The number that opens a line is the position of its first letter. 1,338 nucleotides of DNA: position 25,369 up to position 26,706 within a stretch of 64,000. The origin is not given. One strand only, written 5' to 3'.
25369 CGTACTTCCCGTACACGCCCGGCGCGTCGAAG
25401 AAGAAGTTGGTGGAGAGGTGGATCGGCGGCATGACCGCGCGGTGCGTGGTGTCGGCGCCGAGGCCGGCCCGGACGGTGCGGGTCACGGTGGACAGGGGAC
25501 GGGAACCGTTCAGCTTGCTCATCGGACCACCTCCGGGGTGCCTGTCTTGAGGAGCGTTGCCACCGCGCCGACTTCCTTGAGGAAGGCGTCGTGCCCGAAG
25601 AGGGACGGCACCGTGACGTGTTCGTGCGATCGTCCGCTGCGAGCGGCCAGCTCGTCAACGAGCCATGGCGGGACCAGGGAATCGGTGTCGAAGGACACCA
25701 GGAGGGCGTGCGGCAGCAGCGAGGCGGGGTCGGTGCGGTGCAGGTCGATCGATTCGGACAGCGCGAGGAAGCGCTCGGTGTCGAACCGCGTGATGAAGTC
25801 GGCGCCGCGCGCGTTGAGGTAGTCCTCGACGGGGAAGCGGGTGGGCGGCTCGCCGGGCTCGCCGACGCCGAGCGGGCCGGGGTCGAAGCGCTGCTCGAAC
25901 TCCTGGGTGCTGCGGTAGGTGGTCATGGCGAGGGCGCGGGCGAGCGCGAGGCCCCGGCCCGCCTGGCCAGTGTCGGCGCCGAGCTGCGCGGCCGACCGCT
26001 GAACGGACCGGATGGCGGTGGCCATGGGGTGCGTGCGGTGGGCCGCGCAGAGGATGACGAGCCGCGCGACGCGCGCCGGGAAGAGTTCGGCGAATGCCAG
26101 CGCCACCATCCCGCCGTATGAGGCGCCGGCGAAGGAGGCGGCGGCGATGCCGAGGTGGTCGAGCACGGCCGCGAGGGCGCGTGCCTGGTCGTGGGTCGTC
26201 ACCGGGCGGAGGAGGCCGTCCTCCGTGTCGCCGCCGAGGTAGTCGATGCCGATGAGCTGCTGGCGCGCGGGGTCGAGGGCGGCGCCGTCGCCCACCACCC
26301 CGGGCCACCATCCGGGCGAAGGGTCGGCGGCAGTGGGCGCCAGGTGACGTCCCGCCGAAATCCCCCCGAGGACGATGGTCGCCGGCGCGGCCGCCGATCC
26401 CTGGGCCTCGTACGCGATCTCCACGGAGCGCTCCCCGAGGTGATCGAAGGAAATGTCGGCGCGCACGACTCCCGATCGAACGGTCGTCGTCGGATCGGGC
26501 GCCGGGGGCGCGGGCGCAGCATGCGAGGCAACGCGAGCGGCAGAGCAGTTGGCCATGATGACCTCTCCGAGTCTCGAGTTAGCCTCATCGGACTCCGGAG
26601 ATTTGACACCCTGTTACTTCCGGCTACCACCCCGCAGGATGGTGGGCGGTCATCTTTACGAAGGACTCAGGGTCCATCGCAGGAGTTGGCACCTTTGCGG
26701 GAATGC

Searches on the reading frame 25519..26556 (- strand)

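Call 8: search_protein_families(library=pfam, proteins=[window:25519-26556:-], max_evalue=0.001)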
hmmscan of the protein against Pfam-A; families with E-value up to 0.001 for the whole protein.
window:25519-26556:- (345 aa): 1 family
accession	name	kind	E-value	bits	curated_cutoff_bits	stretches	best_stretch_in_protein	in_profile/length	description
PF00561.26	Abhydrolase_1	-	5.7e-14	52.8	25.8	1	92-327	21-243/245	alpha/beta hydrolase fold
